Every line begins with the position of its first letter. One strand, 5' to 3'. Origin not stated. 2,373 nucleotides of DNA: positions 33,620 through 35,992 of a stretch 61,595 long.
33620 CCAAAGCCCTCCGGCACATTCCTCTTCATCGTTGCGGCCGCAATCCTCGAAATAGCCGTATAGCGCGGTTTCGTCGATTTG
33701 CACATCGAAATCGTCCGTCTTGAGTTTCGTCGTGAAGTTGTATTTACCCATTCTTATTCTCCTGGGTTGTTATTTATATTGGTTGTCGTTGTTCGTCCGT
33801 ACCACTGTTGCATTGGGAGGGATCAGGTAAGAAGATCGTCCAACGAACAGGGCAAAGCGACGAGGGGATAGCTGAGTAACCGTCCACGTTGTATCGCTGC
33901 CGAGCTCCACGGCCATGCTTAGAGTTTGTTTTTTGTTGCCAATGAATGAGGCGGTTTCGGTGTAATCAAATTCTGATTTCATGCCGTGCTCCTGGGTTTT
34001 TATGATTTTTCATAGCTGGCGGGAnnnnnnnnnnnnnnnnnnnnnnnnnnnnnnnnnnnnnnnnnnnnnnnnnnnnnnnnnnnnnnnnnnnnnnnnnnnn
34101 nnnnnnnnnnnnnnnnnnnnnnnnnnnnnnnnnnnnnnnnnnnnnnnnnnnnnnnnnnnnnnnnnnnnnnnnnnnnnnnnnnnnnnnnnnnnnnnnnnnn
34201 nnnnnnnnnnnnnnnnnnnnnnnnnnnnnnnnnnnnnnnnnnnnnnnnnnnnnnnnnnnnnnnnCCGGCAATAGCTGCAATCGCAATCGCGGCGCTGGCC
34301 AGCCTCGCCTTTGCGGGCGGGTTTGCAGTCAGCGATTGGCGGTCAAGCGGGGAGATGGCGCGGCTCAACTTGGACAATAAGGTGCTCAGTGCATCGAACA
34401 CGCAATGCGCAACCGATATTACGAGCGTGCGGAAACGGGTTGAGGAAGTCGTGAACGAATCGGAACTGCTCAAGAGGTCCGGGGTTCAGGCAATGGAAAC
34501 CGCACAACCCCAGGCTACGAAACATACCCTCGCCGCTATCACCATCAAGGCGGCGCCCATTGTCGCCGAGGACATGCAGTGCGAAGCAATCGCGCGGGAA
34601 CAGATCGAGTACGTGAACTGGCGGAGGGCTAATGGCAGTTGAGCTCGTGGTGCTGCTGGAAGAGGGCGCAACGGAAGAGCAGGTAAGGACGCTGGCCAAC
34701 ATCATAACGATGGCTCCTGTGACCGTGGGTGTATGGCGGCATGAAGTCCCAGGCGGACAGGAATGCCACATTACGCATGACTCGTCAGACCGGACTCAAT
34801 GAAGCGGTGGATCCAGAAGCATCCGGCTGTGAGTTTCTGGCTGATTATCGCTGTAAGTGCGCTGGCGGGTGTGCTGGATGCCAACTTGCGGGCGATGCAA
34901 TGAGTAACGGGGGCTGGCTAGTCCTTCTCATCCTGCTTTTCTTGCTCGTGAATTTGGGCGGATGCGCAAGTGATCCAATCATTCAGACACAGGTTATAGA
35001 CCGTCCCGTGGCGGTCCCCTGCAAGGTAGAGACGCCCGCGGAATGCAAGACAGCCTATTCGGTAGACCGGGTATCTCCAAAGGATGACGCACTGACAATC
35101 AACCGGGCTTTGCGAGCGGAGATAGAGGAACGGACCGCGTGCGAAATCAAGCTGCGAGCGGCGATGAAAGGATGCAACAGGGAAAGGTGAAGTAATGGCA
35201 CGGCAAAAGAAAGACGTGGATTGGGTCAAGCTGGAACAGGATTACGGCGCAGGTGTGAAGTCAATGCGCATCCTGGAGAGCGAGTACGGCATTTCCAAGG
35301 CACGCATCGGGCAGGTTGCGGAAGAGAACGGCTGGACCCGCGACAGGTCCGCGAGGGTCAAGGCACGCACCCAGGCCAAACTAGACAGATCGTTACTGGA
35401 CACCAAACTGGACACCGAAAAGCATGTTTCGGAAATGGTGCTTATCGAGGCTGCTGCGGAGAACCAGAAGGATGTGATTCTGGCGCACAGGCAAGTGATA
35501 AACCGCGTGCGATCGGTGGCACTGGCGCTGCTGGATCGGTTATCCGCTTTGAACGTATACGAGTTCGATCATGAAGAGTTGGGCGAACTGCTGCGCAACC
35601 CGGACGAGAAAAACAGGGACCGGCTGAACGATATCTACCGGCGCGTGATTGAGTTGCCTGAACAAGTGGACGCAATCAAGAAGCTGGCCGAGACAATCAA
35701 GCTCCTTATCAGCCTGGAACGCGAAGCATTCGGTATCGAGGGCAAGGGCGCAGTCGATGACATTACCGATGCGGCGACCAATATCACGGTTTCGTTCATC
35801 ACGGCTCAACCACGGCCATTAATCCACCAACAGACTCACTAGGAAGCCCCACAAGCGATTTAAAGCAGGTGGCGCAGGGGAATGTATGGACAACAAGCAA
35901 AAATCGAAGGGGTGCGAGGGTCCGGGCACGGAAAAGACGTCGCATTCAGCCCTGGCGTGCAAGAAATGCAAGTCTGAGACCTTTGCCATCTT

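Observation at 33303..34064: Opposite-strand three-gene island with anti-defence (acr-aca-like) architecture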

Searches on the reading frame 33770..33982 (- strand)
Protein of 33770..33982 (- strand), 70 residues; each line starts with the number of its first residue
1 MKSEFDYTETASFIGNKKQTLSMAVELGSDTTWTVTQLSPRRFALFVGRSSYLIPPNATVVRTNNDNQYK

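Call 4: search_protein_families(library=pfam, proteins=[window:33770-33982:-], max_evalue=1)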
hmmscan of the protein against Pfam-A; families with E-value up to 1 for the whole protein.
window:33770-33982:- (70 aa): 1 family
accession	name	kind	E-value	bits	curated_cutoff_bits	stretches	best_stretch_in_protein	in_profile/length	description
PF14543.11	TAXi_N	-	0.098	13.3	30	1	14-36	7-29/176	Xylanase inhibitor N-terminal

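Call 5: search_protein_families(library=phrogs, proteins=[window:33770-33982:-], max_evalue=0.1)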
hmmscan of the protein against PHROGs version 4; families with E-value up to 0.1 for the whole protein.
window:33770-33982:- (70 aa): 0 families

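Call 7: search_protein_families(library=ncbifam, proteins=[window:33770-33982:-], max_evalue=1)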
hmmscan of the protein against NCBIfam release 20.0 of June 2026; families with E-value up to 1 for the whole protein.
window:33770-33982:- (70 aa): 0 families

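Call 8: search_protein_families(library=padloc, proteins=[window:33770-33982:-], max_evalue=1)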
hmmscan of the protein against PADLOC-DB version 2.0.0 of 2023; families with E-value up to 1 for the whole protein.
window:33770-33982:- (70 aa): 0 families

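Call 20: find_homologous_proteins(query=window:33770-33982:-, max_evalue=0.01)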
Query window:33770-33982:- (70 aa): 4 proteins with E <= 0.01 among 4 candidates.
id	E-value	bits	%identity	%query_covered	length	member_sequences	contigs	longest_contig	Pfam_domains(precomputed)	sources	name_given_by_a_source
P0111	7.1e-39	148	100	100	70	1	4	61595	-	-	-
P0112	3.6e-30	120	83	100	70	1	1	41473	-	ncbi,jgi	jgi:hypothetical protein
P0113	2.9e-27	111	76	100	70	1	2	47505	-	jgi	jgi:hypothetical protein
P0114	3.8e-27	111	79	96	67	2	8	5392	-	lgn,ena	-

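Call 23: find_encoding_contigs(protein=P0112, flank=4000, max_places=2)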
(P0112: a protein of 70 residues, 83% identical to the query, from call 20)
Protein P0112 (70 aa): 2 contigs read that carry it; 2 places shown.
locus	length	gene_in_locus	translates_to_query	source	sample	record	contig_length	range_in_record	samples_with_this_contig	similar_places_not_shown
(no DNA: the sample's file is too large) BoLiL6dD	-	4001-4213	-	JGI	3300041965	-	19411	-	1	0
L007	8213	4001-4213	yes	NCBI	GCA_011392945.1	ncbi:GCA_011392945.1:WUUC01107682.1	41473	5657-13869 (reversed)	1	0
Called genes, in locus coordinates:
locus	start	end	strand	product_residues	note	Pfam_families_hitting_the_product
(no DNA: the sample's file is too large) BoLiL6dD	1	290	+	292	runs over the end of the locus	PF08401:ArdcN, PF18818:MPTase-PolyVal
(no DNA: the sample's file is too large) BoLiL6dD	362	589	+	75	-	-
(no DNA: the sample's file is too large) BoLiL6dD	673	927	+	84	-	-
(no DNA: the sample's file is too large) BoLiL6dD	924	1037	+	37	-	-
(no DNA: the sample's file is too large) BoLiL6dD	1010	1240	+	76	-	-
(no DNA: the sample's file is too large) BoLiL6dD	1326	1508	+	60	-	-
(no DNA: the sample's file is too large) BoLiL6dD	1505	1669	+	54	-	-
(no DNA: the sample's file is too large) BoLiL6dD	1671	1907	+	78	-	-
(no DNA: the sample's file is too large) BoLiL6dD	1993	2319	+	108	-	-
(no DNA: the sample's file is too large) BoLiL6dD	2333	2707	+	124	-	-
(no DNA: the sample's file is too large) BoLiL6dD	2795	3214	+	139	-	PF11171:DUF2958 (weak)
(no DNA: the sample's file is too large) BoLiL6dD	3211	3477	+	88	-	-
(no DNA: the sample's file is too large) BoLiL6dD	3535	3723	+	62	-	-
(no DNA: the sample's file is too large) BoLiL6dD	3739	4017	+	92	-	-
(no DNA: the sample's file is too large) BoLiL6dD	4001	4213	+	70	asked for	-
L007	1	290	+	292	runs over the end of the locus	PF08401:ArdcN, PF18818:MPTase-PolyVal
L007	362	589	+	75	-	-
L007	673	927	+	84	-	-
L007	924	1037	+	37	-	-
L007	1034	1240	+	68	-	-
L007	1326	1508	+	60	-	-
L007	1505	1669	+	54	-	-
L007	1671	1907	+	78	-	-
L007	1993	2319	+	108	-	-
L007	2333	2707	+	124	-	-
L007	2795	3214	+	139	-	PF11171:DUF2958 (weak)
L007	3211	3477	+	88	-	-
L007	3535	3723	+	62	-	-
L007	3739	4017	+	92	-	-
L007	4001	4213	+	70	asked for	-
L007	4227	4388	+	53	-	-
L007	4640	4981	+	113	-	-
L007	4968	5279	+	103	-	PF05016:ParE_toxin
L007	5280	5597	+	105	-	-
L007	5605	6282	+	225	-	PF00239:Resolvase, PF07508:Recombinase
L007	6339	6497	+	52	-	-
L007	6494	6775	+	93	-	-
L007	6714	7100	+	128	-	-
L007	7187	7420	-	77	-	-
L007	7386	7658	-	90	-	-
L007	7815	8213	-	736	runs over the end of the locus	PF01807:Zn_ribbon_DnaG, PF13481:AAA_25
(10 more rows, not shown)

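Call 24: find_encoding_contigs(protein=P0113, flank=4000, max_places=2)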
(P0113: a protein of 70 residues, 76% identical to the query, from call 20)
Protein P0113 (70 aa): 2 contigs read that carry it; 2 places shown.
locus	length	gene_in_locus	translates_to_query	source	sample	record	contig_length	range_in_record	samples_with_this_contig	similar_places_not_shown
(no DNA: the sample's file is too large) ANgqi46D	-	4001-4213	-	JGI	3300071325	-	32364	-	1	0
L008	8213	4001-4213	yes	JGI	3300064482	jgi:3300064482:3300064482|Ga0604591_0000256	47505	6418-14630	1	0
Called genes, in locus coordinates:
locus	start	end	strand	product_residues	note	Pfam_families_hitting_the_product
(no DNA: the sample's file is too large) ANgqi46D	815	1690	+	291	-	PF08401:ArdcN, PF18818:MPTase-PolyVal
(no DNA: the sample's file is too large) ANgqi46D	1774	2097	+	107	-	-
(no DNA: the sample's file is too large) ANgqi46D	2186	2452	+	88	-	-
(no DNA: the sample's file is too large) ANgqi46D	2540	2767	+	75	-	-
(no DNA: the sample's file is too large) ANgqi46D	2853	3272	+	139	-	PF11171:DUF2958 (weak)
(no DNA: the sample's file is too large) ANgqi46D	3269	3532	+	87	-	-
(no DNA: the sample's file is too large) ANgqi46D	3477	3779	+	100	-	-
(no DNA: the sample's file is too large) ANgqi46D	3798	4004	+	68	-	-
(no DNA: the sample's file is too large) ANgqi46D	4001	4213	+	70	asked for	-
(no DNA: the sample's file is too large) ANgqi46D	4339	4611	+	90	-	PF01402:RHH_1 (weak), PF27535:RelB3_C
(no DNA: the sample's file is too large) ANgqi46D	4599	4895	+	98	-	PF05016:ParE_toxin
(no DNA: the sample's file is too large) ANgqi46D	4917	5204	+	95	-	-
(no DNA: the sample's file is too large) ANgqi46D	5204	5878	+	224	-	PF00239:Resolvase, PF07508:Recombinase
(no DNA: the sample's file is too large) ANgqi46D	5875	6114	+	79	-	-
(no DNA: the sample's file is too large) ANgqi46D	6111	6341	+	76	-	-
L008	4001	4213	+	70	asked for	-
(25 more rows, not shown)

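Call 25: find_encoding_contigs(protein=P0114, flank=4000, max_places=3)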
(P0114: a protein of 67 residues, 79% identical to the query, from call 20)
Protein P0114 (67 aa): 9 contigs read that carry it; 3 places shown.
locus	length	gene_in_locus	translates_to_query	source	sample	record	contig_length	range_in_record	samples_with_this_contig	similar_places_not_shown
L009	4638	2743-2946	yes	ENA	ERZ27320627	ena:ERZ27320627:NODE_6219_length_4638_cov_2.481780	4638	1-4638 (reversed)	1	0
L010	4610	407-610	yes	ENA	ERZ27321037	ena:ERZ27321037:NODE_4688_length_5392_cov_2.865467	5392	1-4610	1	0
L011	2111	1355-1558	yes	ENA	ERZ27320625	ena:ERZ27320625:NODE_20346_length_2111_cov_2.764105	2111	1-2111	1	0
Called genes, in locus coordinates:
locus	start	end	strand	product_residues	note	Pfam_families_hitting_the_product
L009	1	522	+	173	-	?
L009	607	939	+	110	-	-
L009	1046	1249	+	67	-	-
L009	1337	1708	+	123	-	-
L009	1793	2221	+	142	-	-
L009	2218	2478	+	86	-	-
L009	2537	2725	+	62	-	-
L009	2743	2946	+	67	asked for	-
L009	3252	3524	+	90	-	PF01402:RHH_1, PF21775:PutA_1st (weak)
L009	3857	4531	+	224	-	PF00239:Resolvase, PF07508:Recombinase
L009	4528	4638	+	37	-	?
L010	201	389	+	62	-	-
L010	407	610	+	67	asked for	-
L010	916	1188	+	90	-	PF01402:RHH_1, PF21775:PutA_1st (weak)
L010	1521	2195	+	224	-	PF00239:Resolvase, PF07508:Recombinase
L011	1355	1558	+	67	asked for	-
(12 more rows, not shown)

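Call 36: search_dna_similar(query=window:33770-33982:-, collection=plasmids, mode=protein, max_evalue=0.01, max_rows=20)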
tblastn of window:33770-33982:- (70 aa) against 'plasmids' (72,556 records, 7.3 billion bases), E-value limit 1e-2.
No match.

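Call 42: search_protein_representatives(protein=window:33770-33982:-)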
Query: 70 residues. Proteins with E-value up to 0.001 (for the whole library): 11; up to 1e-10: 1; up to 1e-30: 0. The best 11 are listed.
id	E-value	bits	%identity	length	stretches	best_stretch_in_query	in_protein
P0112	1.1e-30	120.2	83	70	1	1-70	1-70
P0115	4.7e-09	52.1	52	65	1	1-61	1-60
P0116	2.1e-08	50.1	46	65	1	1-62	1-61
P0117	8.1e-08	48.3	30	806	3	14-53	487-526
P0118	2.6e-06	43.5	32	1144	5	23-65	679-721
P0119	4.7e-06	42.7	43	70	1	1-62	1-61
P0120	1.5e-05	41.1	41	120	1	5-66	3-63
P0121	3.2e-05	40.1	45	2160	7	18-47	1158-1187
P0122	3.9e-05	39.8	39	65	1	2-64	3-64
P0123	2.3e-04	37.4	52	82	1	1-56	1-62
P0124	3.3e-04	36.9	39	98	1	4-65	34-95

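Call 43: search_protein_families(library=pfam, proteins=[P0117, P0118, P0121, P0120, P0124], max_evalue=0.01)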
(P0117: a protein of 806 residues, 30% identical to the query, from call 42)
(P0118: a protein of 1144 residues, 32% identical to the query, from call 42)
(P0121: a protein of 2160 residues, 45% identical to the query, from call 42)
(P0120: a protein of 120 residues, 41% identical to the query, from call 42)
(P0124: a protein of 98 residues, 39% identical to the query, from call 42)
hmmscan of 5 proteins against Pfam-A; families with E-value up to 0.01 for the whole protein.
P0117 (806 aa): 9 families
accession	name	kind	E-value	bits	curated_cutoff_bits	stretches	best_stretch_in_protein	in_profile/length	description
PF07017.17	PagP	-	8.3e-12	45.2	24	0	259-320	74-133/144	Antimicrobial peptide resistance and lipid A acylation protein PagP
PF00821.23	PEPCK_GTP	-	2.8e-09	36.7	23.8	0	552-603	124-175/357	Phosphoenolpyruvate carboxykinase C-terminal P-loop domain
PF17876.7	CSD2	-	0.00015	22.2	26.2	0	752-785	5-38/74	Cold shock domain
PF03626.19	COX4_pro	-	0.00075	20.3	28.9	0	391-411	36-56/72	Prokaryotic Cytochrome C oxidase subunit IV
PF25742.1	Phage_Gene33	-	0.0017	19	27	0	552-617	11-79/100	Phage Gene 33 protein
PF21958.2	SOGP_N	-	0.0017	18.4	27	0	678-714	181-217/225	SOGP N-terminal domain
PF22704.2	CBM13-like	-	0.003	18.1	30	0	558-607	20-69/82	Alpha-galactosidase, CBM13 domain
PF24358.1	ABCC10_N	-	0.0059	16.5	26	0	388-411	175-198/200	ABCC10 N-terminal domain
PF23164.1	UBL_AVO1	-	0.0068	16.7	27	0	713-742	2-31/91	AVO1 ubiquitin-like domain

P0118 (1144 aa): 1 family
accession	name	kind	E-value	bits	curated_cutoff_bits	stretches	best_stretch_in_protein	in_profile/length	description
PF12373.13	Msg2_C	-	1.1e-06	28.4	25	0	691-703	11-23/30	Major surface glycoprotein 2 C terminal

P0121 (2160 aa): 6 families
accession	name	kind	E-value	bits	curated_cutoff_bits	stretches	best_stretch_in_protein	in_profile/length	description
PF00124.24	Photo_RC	-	1.2e-10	41.6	27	0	672-784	123-237/260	Photosynthetic reaction centre protein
PF00404.24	Dockerin_1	-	1.3e-10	41.7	22.9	1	1973-2038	3-57/57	Dockerin type I domain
PF13103.11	TonB_2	-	6.3e-08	33.1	22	0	973-1003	30-59/85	TonB C terminal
PF14564.11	Membrane_bind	-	5.3e-06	27.3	25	0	852-878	80-106/110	Membrane binding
PF09366.15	DUF1997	-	2e-05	25.2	27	0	649-707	52-107/153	Protein of unknown function (DUF1997)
PF11993.13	VC2046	-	0.0004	20.9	25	0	1135-1176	33-74/163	VC2046 family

P0120 (120 aa): 0 families

P0124 (98 aa): 0 families

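Call 54: predict_structure(alignment_id=A2)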
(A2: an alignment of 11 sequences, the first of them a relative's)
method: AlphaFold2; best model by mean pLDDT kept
length: 70 residues; sequences in the alignment: 11
mean_pLDDT: 84.9   pTM: 0.70
mean pLDDT of the five models: 84.9, 83.9, 82.2, 82.0, 81.1
residues with pLDDT >= 90: 39; 70-90: 23; 50-70: 4; < 50: 4
segments of 3 or more residues with pLDDT < 50: 67-70
pLDDT, mean of each block of 10 residues (from residue 1): 76 94 86 91 93 89 66
secondary structure, 60 per line:
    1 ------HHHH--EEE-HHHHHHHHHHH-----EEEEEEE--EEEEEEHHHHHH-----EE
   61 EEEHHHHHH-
elements in order: H7-10 E13-15 H17-27 E33-39 E42-47 H48-53 E59-63 H64-69

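Call 58: fold_search(model_id=the predicted structure, library=pdb)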
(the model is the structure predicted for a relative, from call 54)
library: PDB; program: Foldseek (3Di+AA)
matches with E <= 10: 108; with E <= 0.001: 0
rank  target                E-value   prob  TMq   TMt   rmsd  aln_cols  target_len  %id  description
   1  8p52                  1.5e+00  0.28  0.34  0.01   2.4        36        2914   25  Photorhabdus luminescens Makes caterpillars floppy (Mcf) toxin (released 2023-11-01)
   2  5i2c_B                1.5e+00  0.08  0.26  0.10   8.8        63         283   13  Arginine-bound CASTOR1 from Homo sapiens (released 2016-08-10)
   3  5i2c_C                1.8e+00  0.07  0.27  0.10   8.5        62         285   14  Arginine-bound CASTOR1 from Homo sapiens (released 2016-08-10)
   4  5gt7_D                2.2e+00  0.06  0.26  0.10   8.8        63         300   13  Crystal Structure of Arg-bound CASTOR1 (released 2017-08-23)
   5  5gt8_D                2.4e+00  0.06  0.28  0.10   8.8        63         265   14  Crystal Structure of apo-CASTOR1 (released 2017-08-23)
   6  4mf9_A                2.4e+00  0.04  0.21  0.07   6.8        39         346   10  Crystal structure of holo-PhuS, a heme-binding protein from Pseudomonas aeruginosa (released 2014-03-05)
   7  1yj7_D                2.5e+00  0.21  0.42  0.21   4.1        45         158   13  Crystal structure of enteropathogenic E.coli (EPEC) type III secretion system protein EscJ (released 2005-06-07)
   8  1yj7_C                2.5e+00  0.20  0.42  0.22   4.1        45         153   13  Crystal structure of enteropathogenic E.coli (EPEC) type III secretion system protein EscJ (released 2005-06-07)
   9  8p50_A                2.5e+00  0.20  0.34  0.02   2.4        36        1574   25  Photorhabdus luminescens Makes caterpillars floppy (Mcf) toxin with the C-terminal deletion in complex with Arf3 (released 2023-11-01)
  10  5gt7_B                2.5e+00  0.06  0.27  0.10   8.6        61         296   11  Crystal Structure of Arg-bound CASTOR1 (released 2017-08-23)
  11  5vxk_A                2.7e+00  0.12  0.44  0.13  13.3        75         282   16  2.55 A resolution structure of IpaD from Shigella flexneri in complex with single-domain antibody JMK-H2 (released 2017-08-30)
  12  2yio_A                2.7e+00  0.09  0.34  0.22  10.7        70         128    7  Crystal Structure of Parasite Sarcocystis muris Microneme Protein SML- 2 in complex with 1-Thio-beta-D-Galactose (SPAC (released 2011-11-02)
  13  5gt8_B                2.8e+00  0.06  0.27  0.10   8.8        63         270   13  Crystal Structure of apo-CASTOR1 (released 2017-08-23)
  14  5gs9_D                2.8e+00  0.06  0.27  0.10   8.8        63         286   13  Crystal structure of CASTOR1-arginine (released 2016-09-28)
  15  9kp4_B                3.0e+00  0.06  0.27  0.05   8.7        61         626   13  Crystal structure of human CASTOR1 in apo form (released 2026-03-25)
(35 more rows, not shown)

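Call 67: search_protein_families(library=pfam, proteins=[L007:3535-3720:+, L007:3739-4014:+, L007:4227-4385:+, L007:3211-3474:+, L007:2795-3211:+], max_evalue=0.1)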
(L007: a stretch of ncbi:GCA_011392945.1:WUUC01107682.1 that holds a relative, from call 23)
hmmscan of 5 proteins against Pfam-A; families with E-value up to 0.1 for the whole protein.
L007:3535-3720:+ (62 aa): 0 families

L007:3739-4014:+ (92 aa): 1 family
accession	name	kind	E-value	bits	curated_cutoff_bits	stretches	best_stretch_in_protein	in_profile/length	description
PF11879.13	DUF3399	-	0.09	13.7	25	0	37-80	27-71/76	Domain of unknown function (DUF3399)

L007:4227-4385:+ (53 aa): 0 families

L007:3211-3474:+ (88 aa): 0 families

L007:2795-3211:+ (139 aa): 1 family
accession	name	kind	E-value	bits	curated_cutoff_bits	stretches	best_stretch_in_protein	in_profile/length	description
PF11171.13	DUF2958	-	1.6e-06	28.8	21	1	65-121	25-81/111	Protein of unknown function (DUF2958)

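Call 70: search_solved_structures(query=A2, max_evalue=1)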
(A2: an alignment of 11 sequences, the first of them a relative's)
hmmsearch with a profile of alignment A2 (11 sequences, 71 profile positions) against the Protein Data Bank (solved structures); distinct sequences matched with E-value up to 1: 3.
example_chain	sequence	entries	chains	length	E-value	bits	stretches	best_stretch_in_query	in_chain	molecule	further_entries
1pm1_X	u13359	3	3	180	0.19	14.7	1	4-36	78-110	Nitrophorin 2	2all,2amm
2asn_X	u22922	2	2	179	0.19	14.7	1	4-36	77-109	Nitrophorin 2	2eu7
1euo_A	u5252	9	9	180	0.2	14.7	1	4-36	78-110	NITROPHORIN 2 | Nitrophorin-2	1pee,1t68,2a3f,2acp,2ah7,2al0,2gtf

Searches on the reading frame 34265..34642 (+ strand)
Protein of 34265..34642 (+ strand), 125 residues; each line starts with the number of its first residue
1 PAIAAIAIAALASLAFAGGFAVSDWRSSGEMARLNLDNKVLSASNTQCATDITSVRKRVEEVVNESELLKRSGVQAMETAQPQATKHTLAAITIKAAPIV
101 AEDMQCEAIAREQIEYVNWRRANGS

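Call 4: search_protein_families(library=pfam, proteins=[window:34265-34642:+], max_evalue=1)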
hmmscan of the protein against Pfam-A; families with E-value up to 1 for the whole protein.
window:34265-34642:+ (125 aa): 1 family
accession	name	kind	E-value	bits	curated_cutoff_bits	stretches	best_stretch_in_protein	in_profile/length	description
PF21924.1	XRCC4_CC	-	0.16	12.6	27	1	31-71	18-58/78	XRCC4 coiled-coil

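Call 5: search_protein_families(library=phrogs, proteins=[window:34265-34642:+], max_evalue=0.1)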
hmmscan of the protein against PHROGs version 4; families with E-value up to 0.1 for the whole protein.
window:34265-34642:+ (125 aa): 1 family
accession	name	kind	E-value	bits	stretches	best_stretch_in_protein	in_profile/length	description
phrog_1173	-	unknown function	0.072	14.3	1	36-79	25-66/86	-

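Call 7: search_protein_families(library=ncbifam, proteins=[window:34265-34642:+], max_evalue=1)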
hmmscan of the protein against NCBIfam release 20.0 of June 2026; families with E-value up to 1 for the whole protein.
window:34265-34642:+ (125 aa): 1 family
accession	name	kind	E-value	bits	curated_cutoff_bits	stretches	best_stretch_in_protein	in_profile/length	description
TIGR04072.2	rSAM_ladder_B12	equivalog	0.068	11.8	360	1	64-94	272-302/443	lipid biosynthesis B12-binding/radical SAM protein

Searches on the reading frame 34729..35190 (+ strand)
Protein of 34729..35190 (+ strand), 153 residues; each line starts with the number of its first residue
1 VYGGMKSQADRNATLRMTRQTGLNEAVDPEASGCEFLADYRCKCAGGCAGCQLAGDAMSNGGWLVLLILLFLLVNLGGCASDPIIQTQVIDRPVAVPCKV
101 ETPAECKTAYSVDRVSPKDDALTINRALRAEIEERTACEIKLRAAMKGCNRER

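Call 7: search_protein_families(library=ncbifam, proteins=[window:34729-35190:+], max_evalue=1)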
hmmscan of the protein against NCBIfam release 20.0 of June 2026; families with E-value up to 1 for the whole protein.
window:34729-35190:+ (153 aa): 3 families
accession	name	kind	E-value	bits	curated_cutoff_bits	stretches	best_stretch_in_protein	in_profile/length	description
TIGR03901.2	MYXO-CTERM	domain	0.0065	16.8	20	1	46-73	2-28/34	MYXO-CTERM sorting domain-containing protein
NF033216.1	lipo_YgdI_YgdR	subfamily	0.13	12.1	42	1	64-88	4-28/71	YgdI/YgdR family lipoprotein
NF045606.1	lipo_J517_1871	equivalog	0.39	10.7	60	0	67-88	4-27/133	J517_1871 family lipoprotein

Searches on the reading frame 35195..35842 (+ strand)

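Call 5: search_protein_families(library=phrogs, proteins=[window:35195-35842:+], max_evalue=0.1)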
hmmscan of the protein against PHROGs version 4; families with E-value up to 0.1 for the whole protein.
window:35195-35842:+ (215 aa): 3 families
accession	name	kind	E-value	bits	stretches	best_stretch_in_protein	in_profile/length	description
phrog_1206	-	head and packaging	1.7e-49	169.4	1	4-190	3-187/207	terminase small subunit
phrog_30948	-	unknown function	4.5e-09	37.4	1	6-61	5-60/80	-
phrog_370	-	head and packaging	0.0077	17.1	1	8-69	4-64/284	terminase small subunit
